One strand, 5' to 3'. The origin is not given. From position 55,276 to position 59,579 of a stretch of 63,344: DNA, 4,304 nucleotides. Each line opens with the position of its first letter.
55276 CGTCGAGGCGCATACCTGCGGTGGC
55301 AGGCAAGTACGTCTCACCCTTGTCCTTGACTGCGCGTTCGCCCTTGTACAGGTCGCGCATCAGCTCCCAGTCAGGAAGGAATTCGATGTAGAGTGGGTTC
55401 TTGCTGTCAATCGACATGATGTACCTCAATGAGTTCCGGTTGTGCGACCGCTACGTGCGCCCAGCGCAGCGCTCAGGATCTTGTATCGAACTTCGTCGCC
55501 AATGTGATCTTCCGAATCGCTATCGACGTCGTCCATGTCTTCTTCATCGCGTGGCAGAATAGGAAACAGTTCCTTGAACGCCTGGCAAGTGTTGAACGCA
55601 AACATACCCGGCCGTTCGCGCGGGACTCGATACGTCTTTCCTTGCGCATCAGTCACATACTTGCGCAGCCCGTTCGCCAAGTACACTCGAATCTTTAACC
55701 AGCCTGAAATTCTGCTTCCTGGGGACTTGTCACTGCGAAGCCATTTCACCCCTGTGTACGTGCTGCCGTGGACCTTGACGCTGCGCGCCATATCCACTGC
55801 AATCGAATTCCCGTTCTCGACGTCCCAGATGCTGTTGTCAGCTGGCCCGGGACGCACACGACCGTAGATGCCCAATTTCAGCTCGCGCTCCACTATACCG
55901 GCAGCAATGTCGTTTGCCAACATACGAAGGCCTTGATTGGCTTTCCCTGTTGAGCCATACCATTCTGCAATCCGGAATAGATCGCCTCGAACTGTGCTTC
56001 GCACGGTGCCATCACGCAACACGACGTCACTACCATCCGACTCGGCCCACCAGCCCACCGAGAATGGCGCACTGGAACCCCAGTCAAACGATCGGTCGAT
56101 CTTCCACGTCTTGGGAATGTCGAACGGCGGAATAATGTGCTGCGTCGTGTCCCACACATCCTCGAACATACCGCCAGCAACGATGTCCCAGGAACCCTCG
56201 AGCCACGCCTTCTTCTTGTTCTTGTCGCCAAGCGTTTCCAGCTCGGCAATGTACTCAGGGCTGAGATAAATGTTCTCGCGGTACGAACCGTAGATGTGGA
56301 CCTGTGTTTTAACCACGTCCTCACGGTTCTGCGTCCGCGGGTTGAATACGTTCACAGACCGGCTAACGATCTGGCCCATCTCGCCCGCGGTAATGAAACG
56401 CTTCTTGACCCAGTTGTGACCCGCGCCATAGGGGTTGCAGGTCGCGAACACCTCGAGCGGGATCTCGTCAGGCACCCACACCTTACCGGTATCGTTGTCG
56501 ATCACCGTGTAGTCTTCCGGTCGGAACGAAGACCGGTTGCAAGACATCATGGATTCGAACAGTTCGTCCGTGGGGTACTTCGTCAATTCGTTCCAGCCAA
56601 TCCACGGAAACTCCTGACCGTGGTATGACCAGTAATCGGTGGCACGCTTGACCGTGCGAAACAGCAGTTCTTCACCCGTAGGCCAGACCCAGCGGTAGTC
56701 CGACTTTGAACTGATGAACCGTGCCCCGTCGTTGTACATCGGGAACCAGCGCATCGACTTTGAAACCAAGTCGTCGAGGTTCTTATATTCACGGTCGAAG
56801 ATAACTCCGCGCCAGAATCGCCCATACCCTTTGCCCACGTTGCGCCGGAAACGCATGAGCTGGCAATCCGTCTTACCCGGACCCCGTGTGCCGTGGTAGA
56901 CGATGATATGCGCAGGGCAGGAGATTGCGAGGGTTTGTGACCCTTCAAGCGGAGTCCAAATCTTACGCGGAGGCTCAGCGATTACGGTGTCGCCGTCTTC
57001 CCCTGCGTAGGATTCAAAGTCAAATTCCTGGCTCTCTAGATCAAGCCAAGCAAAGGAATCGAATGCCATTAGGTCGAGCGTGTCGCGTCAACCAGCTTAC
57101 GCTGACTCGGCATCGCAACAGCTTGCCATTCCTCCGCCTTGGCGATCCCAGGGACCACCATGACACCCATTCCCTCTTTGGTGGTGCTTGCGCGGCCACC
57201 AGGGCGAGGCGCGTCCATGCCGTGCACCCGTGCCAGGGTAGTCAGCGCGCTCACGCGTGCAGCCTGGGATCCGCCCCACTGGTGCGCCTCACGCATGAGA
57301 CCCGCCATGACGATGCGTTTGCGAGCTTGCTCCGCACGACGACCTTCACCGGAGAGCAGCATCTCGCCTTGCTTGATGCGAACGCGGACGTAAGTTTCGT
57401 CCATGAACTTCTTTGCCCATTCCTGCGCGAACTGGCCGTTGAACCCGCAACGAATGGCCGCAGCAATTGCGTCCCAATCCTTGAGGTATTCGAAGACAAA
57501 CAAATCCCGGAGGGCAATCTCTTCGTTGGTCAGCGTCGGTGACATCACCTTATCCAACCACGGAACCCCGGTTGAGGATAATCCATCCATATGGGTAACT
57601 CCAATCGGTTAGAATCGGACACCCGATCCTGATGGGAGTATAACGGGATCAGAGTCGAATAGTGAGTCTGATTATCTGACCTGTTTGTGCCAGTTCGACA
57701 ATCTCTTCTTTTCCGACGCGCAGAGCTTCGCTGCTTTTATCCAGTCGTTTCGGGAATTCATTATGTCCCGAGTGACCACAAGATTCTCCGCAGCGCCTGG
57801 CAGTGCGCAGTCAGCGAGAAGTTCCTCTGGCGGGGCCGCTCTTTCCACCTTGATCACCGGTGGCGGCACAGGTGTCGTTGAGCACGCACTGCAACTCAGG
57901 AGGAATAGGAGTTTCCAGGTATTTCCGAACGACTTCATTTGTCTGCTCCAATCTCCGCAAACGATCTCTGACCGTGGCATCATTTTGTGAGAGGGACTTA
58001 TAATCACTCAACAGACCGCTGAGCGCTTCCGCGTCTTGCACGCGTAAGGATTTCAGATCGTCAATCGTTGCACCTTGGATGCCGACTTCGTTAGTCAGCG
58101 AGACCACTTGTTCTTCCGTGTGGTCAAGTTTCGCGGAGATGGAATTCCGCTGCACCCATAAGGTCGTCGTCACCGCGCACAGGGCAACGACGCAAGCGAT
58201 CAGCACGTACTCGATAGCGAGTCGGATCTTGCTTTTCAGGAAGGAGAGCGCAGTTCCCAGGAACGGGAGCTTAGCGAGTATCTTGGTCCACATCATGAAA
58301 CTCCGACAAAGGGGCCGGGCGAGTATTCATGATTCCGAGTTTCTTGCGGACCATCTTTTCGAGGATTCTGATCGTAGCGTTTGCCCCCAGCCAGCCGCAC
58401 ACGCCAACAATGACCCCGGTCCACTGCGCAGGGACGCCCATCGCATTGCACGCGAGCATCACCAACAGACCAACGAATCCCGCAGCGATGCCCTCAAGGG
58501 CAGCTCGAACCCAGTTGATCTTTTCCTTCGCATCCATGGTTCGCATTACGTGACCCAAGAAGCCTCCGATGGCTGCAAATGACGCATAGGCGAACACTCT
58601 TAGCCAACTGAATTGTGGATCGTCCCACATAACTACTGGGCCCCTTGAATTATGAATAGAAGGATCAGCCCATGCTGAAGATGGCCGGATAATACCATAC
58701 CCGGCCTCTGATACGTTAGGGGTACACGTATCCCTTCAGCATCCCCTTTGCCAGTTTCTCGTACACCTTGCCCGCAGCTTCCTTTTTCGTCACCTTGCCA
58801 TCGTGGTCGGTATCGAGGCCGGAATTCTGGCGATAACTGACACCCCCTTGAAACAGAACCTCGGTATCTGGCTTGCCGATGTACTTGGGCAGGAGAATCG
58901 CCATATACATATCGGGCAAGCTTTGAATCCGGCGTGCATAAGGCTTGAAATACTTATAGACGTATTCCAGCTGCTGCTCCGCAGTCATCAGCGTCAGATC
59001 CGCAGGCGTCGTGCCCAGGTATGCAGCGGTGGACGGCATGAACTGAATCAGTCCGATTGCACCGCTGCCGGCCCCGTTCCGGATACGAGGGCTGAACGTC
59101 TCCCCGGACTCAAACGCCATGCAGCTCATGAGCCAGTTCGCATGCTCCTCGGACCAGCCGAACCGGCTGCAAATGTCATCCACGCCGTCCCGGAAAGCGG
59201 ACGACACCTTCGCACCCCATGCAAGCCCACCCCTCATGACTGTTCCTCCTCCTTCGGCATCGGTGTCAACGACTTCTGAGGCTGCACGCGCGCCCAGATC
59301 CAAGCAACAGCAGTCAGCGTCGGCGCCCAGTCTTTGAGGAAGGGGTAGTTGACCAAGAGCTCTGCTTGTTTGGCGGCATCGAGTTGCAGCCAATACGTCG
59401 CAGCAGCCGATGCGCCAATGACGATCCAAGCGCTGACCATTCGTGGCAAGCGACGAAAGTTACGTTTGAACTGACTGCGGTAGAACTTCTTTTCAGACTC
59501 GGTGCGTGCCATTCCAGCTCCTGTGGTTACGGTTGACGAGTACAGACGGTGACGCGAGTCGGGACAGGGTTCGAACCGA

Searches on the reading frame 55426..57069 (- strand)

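Call 83: search_protein_families(library=phrogs, proteins=[window:55426-57069:-], max_evalue=0.001)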
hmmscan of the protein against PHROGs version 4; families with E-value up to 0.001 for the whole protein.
window:55426-57069:- (547 aa): 2 families
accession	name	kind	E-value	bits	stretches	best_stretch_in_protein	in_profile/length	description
phrog_2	-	head and packaging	2.7e-30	106.8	1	34-529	261-587/807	terminase large subunit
phrog_979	-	head and packaging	7.5e-19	68.8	1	35-308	148-418/642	terminase large subunit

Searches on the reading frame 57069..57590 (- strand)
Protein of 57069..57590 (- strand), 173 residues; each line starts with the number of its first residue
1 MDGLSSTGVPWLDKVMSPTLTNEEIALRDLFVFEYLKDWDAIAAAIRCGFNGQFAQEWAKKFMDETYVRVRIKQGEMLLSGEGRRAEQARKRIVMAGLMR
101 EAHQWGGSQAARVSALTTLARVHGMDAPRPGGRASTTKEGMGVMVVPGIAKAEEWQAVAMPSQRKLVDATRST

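Call 83: search_protein_families(library=phrogs, proteins=[window:57069-57590:-], max_evalue=0.001)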
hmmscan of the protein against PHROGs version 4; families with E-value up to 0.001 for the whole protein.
window:57069-57590:- (173 aa): 2 families
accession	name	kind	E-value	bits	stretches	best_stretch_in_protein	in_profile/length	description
phrog_5334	-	head and packaging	1.1e-28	101.5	1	19-172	12-159/162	terminase small subunit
phrog_51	-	head and packaging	0.00029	21.7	0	28-74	93-140/261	terminase small subunit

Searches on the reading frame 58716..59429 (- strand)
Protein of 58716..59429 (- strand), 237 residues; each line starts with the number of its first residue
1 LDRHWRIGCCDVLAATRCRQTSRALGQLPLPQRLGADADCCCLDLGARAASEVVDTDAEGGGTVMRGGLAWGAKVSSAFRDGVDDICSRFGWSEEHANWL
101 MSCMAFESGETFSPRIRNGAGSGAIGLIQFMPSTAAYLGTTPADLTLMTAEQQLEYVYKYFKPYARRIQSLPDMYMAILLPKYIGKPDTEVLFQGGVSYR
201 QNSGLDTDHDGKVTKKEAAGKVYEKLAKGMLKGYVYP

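Call 83: search_protein_families(library=phrogs, proteins=[window:58716-59429:-], max_evalue=0.001)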
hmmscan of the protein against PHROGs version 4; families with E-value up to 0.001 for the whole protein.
window:58716-59429:- (237 aa): 4 families
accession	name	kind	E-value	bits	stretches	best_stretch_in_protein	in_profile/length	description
phrog_4928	-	unknown function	4.1e-60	205.1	1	68-232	616-783/834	-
phrog_196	-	tail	1.2e-43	150.5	1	59-230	364-532/536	baseplate hub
phrog_13530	-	unknown function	1.2e-20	74.3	1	55-225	582-757/997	-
phrog_21656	-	other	1.2e-17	64.3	1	96-163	856-923/1022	peptidase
